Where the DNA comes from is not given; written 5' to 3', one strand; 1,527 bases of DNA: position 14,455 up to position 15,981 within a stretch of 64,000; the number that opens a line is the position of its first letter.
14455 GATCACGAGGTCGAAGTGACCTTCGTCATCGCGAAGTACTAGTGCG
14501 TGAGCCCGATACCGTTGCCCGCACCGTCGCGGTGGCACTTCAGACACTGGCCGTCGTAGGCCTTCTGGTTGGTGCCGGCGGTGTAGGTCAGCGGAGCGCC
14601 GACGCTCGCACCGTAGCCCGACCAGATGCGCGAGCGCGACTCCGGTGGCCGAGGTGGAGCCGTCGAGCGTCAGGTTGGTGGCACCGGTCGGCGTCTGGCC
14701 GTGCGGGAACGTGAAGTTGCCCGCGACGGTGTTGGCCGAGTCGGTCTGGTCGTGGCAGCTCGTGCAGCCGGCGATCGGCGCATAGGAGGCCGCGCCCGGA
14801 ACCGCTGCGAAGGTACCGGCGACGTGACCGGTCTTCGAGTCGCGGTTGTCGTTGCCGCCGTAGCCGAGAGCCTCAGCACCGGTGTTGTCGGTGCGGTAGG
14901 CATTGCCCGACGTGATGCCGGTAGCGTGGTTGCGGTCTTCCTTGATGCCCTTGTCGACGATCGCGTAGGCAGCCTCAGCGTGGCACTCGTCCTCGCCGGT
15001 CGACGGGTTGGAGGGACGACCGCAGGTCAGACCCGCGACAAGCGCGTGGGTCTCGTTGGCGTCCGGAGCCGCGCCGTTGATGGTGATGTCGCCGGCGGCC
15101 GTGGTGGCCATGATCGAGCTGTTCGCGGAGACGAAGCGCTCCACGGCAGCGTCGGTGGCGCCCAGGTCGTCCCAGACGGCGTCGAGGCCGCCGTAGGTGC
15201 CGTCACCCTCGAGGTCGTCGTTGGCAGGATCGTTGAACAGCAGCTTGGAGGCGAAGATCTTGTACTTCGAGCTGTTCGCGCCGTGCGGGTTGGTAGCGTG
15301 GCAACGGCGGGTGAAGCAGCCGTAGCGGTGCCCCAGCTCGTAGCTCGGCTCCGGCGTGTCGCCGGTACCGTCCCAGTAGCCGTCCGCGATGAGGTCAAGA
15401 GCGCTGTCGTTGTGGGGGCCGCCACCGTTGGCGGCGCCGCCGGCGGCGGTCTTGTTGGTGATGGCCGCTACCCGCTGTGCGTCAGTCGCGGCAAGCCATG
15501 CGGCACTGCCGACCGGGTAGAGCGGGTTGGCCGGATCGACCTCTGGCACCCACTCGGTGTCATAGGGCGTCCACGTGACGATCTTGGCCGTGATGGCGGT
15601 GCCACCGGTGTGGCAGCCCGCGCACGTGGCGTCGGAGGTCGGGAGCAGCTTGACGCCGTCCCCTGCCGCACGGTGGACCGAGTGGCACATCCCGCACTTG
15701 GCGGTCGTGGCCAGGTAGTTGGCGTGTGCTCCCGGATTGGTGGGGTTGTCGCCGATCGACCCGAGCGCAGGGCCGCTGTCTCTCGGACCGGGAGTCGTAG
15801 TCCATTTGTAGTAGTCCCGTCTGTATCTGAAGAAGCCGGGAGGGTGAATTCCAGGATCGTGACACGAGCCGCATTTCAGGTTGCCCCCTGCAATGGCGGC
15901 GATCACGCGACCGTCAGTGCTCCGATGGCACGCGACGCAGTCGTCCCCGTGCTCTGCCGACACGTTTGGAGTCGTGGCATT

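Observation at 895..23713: Duplicated module: secreted hexahaem cytochrome + NHL propeller anchored at both ends + TM-TPR protein + polytopic membrane enzyme; candidate cytochrome assembly/electron-export system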

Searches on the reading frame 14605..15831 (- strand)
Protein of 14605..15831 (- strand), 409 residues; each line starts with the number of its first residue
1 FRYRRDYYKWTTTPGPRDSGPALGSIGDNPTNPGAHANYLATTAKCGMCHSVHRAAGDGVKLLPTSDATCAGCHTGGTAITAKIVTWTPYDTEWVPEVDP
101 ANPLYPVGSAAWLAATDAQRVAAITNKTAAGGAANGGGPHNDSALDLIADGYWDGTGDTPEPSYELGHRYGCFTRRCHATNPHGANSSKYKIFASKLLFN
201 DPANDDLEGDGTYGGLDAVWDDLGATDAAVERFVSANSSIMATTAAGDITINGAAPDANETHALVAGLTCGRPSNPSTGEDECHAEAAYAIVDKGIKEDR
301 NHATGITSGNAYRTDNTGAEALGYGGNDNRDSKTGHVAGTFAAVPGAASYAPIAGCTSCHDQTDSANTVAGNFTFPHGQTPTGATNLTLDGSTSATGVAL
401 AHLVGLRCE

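Call 31: find_homologous_proteins(query=window:14605-15831:-, max_evalue=0.001)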
Query window:14605-15831:- (409 aa): 117 proteins with E <= 0.001 among 8000 candidates.
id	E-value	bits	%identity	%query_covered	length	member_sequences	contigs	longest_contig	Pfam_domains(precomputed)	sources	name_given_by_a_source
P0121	3.3e-276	934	100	100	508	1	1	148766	-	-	-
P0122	8.6e-212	722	80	96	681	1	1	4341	PF14522.12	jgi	-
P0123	1.5e-210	718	81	96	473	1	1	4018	PF14522.12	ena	-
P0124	3.9e-199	680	78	97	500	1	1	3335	-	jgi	-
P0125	3.9e-194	664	77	97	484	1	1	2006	PF14522.12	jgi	-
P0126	6.6e-190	650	84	83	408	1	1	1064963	-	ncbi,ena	-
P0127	1.2e-189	649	77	93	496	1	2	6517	PF14522.12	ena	-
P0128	1.7e-182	625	70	97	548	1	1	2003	PF14522.12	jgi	jgi:predicted CXXCH cytochrome family protein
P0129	3.7e-169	582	67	97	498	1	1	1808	-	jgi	jgi:hypothetical protein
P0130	1.0e-167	577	69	97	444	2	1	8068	-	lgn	-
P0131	1.6e-166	573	69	97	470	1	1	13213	-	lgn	-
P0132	2.4e-158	546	65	97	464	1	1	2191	-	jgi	jgi:hypothetical protein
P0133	2.0e-157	543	65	97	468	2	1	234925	-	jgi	-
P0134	2.1e-155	536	72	85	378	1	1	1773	-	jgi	jgi:hypothetical protein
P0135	5.7e-154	531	64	97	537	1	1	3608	PF14522.12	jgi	jgi:hypothetical protein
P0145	1.4e-144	501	62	97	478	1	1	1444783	-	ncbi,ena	-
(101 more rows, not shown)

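Call 34: search_solved_structures(query=A2, max_evalue=10, show_alignments=3)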
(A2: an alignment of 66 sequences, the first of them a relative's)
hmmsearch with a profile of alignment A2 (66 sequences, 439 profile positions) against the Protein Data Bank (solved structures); distinct sequences matched with E-value up to 10: 9.
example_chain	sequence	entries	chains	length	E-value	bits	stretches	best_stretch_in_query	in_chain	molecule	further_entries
7s0s_h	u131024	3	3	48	0.31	13.3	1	65-107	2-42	50S ribosomal protein L31 | Large ribosomal subunit protein bL31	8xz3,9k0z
2f1w_A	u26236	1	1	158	0.64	12.2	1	211-293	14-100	Ubiquitin carboxyl-terminal hydrolase 7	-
2f1y_A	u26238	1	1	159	0.67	12.1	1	211-293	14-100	HAUSP/USP7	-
2f1x_A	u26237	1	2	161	0.68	12.1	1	211-293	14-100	HAUSP/USP7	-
1yy6_A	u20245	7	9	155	0.69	12.1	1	211-293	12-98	Ubiquitin carboxyl-terminal hydrolase 7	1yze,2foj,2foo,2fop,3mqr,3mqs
4jjq_A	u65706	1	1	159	0.73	12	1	211-293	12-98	Ubiquitin carboxyl-terminal hydrolase 7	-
4kg9_A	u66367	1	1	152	0.75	12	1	212-293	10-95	Ubiquitin carboxyl-terminal hydrolase 7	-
12zj_A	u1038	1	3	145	1.1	11.4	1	250-293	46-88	Ubiquitin carboxyl-terminal hydrolase 7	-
2xxn_A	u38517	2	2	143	1.5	11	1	251-293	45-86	UBIQUITIN CARBOXYL-TERMINAL HYDROLASE 7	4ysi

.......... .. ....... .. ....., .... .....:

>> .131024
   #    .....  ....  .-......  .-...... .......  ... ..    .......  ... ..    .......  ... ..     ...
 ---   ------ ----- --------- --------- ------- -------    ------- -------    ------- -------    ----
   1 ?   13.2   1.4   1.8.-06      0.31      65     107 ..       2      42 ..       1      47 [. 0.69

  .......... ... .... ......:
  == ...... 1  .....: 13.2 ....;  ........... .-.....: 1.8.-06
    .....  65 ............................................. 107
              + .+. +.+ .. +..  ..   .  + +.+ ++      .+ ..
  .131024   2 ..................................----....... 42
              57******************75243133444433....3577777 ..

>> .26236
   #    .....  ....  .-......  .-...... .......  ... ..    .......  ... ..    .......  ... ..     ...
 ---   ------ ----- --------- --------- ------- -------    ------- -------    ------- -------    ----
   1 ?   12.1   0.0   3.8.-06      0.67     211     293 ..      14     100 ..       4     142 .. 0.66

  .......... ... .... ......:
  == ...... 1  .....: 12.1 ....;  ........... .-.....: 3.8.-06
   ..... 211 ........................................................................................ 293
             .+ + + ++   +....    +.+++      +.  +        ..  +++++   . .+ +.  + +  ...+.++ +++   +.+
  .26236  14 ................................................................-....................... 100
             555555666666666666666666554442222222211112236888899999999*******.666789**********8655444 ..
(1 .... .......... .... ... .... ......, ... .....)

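Call 44: predict_structure(alignment_id=A2)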
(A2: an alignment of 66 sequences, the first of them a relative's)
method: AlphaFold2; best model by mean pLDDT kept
length: 478 residues; sequences in the alignment: 66
mean_pLDDT: 63.5   pTM: 0.67
mean pLDDT of the five models: 63.5, 63.4, 60.1, 58.5, 57.4
residues with pLDDT >= 90: 40; 70-90: 158; 50-70: 137; < 50: 143
segments of 3 or more residues with pLDDT < 50: 21-73, 75-108, 120-125, 334-341, 384-388, 401-404, 451-463, 469-478
pLDDT, mean of each block of 10 residues (from residue 1): 82 78 37 36 40 40 43 43 34 33 45 56 51 68 78 56 65 72 56 58 63 79 86 79 90 91 94 87 89 81 70 69 83 50 53 71 71 52 51 65 57 85 84 69 73 44 49 35
secondary structure, 60 per line:
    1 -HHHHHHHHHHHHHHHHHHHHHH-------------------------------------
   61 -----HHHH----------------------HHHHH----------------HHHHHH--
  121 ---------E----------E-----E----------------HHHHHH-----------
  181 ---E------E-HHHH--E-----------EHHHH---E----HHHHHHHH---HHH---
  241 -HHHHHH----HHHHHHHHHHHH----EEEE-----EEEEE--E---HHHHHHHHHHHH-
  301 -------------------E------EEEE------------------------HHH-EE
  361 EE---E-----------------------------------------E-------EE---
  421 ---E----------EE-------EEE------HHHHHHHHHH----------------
elements in order: H2-23 H66-69 H92-96 H113-118 H164-169 H193-196 H212-215 H224-231 H242-247 H252-263 E268-271 E277-281 H288-299 E327-330 E359-362 E444-446 H453-462

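Call 46: fold_search(model_id=the predicted structure, library=pdb)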
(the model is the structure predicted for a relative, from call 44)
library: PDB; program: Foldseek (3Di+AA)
matches with E <= 10: 17; with E <= 0.001: 0
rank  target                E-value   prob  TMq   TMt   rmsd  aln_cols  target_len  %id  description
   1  8ztx                  3.7e+00  0.01  0.06  0.09  11.7        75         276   17  Crystal Structure of Human Myt1 Kinase domain Bounded with compound 6b (released 2024-09-11)
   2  2j0o_A                6.4e+00  0.02  0.05  0.08   9.4        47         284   13  Shigella Flexneri IpaD (released 2006-11-02)
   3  7awt_G                6.8e+00  0.02  0.07  0.04   8.0        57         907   19  E. coli NADH quinone oxidoreductase hydrophilic arm (released 2021-09-15)
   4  2jaa_A                7.2e+00  0.02  0.05  0.12   8.2        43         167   14  SeMet substituted Shigella Flexneri Ipad (released 2006-11-30)
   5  3w6j_B                7.2e+00  0.02  0.07  0.13   6.9        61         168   16  Crystal structure of ScpAB core complex (released 2013-04-24)
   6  6qnw_E                7.2e+00  0.01  0.05  0.04  11.9        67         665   18  Influenza A Polymerase Heterotrimer Human H3N2 Northern Territory 1968 (released 2019-09-04)
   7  3w6k_C                7.7e+00  0.02  0.07  0.22   6.3        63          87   13  Crystal structure of dimer of ScpB N-terminal domain complexed with ScpA peptide (released 2013-04-24)
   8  5trd_A                7.7e+00  0.02  0.06  0.10   7.0        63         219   14  Structure of RbkR (Riboflavin Kinase) from Thermoplasma acidophilum determined in complex with CTP and its cognate DNA (released 2016-11-23)
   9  1pca                  7.7e+00  0.01  0.05  0.05   8.9        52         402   17  THREE DIMENSIONAL STRUCTURE OF PORCINE PANCREATIC PROCARBOXYPEPTIDASE A. A COMPARISON OF THE A AND B ZYMOGENS AND THEIR  (released 1993-10-31)
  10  4d3e_MODEL_1_D        8.2e+00  0.02  0.05  0.11   9.4        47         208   13  Tetramer of IpaD, modified from 2J0O, fitted into negative stain electron microscopy reconstruction of the wil (released 2014-12-10)
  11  3cuo_C                8.2e+00  0.01  0.07  0.19   7.8        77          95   16  Crystal structure of the predicted DNA-binding transcriptional regulator from E. coli (released 2008-06-17)
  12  7z7r_G                8.7e+00  0.02  0.07  0.04   6.2        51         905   20  Complex I from E. coli, LMNG-purified, Apo, Open-ready state (released 2022-09-21)
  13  2jsc_MODEL_2_A        8.7e+00  0.01  0.07  0.21   7.4        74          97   15  NMR structure of the cadmium metal-sensor CMTR from Mycobacterium tuberculosis (released 2007-07-31)
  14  3r9v_A                9.2e+00  0.02  0.05  0.11   8.8        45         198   13  Cocrystal Structure of Proteolytically Truncated Form of IpaD from Shigella flexneri Bound to Deoxycholate (released 2011-12-07)
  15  1p4d_A                9.8e+00  0.01  0.06  0.10  10.8        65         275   17  F factor TraI Relaxase Domain (released 2003-10-14)
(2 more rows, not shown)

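Call 50: search_protein_families(library=ncbifam, max_evalue=0.01, proteins=[P0145])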
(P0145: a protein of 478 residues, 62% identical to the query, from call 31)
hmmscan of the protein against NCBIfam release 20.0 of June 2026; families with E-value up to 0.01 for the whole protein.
P0145 (478 aa): 3 families
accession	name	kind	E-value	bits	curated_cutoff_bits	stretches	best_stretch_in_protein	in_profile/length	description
TIGR03508.1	decahem_SO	subfamily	0.00013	21.5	192.2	0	87-128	95-135/258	DmsE family decaheme c-type cytochrome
TIGR01905.1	paired_CXXCH_1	subfamily_domain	0.0016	18.3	25.2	1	85-119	5-38/41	doubled CXXCH domain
NF045713.1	CxxCH_16_HmcA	equivalog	0.0087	14.7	400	0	86-124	174-212/541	sulfate respiration complex hexadecaheme cytochrome HmcA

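Call 76: search_protein_representatives(alignment_id=A2)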
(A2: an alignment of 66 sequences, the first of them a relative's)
Query: 66 sequences, 439 profile positions. Proteins with E-value up to 0.001 (for the whole library): 397; up to 1e-10: 152; up to 1e-30: 48. The best 150 are listed.
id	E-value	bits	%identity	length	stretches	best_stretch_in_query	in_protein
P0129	4.3e-194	662.1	-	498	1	1-439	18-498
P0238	3.3e-180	616.3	-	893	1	27-439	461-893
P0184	1.4e-141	489.0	-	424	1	1-439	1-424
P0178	1.7e-124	432.7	-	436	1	48-347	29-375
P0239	1.1e-119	416.8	-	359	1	1-439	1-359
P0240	6.6e-94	331.9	-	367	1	1-438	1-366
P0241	3.8e-92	326.1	-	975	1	18-439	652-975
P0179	1.2e-91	324.4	-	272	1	1-218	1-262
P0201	8.0e-90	318.4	-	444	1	26-438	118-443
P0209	3.9e-89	316.2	-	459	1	27-438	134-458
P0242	4.8e-87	309.3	-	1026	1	30-438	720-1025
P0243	9.1e-87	308.4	-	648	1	33-439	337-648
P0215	1.4e-86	307.7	-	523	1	34-439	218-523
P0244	1.8e-85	304.1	-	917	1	33-438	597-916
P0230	3.5e-85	303.1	-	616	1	27-437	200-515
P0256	1.2e-40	156.4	-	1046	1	29-347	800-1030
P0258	3.6e-36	141.6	-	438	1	1-437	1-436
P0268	1.1e-30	123.6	-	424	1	1-438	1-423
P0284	4.0e-25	105.2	-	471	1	1-432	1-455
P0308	8.1e-18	81.1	-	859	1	54-438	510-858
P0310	1.6e-17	80.1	-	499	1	1-428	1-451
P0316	4.4e-16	75.4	-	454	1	1-438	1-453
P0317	5.7e-16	75.0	-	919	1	31-438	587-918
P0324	5.7e-15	71.7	-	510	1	2-428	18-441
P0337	9.2e-14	67.8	-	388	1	1-434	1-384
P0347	8.6e-13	64.6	-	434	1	2-438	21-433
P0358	9.3e-12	61.2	-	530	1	1-422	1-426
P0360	1.6e-11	60.4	-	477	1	1-428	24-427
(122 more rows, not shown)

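Call 77: list_cluster_members(proteins=[P0258, P0268, P0284, P0310, P0316, P0324, P0337, P0347, P0358, P0360])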
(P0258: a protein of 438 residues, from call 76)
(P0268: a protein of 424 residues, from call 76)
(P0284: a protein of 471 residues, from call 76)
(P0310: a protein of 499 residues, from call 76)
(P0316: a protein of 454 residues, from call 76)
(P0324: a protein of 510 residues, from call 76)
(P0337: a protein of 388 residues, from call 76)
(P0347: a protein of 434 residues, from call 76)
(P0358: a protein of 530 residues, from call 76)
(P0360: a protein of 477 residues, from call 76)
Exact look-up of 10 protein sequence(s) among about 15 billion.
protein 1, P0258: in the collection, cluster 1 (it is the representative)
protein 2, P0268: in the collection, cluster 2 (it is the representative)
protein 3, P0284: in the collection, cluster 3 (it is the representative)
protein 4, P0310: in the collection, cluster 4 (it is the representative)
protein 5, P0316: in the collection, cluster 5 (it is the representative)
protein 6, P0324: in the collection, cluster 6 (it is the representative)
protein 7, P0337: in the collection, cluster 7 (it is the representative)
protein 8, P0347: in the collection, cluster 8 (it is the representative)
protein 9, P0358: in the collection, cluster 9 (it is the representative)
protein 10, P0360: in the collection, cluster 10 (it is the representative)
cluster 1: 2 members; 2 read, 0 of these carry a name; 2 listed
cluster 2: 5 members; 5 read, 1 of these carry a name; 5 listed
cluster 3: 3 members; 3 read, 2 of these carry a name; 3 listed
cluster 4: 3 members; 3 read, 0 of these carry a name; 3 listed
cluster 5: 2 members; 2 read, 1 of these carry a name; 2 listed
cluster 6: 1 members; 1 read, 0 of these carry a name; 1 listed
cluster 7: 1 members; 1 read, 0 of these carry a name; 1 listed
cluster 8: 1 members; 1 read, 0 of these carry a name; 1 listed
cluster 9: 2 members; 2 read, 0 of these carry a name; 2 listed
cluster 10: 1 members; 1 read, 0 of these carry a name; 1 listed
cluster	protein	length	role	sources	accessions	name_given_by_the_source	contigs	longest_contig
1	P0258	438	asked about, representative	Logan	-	-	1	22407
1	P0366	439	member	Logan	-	-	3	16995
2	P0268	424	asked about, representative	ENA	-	-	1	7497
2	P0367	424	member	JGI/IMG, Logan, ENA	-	hypothetical protein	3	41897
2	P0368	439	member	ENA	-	-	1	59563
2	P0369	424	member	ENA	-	-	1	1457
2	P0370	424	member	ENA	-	-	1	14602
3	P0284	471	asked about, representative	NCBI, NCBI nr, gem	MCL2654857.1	MAG: hypothetical protein FWD65_04050 [Coriobacteriia bacterium] | hypothetical protein [Coriobacteriia bacterium]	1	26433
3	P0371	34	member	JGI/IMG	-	hypothetical protein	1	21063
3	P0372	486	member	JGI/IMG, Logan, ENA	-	-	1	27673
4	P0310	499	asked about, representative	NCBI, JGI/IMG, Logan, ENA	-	-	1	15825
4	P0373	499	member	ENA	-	-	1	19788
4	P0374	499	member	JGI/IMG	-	-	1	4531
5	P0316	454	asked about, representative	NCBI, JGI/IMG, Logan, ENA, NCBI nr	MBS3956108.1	MAG: hypothetical protein KGZ40_01035 [Clostridiales bacterium] | hypothetical protein [Clostridiales bacterium]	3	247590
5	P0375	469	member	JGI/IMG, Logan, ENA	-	-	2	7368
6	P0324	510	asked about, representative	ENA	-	-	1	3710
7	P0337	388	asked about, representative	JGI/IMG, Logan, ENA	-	-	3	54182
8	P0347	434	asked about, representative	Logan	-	-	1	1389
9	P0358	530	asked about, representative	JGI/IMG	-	-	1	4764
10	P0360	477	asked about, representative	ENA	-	-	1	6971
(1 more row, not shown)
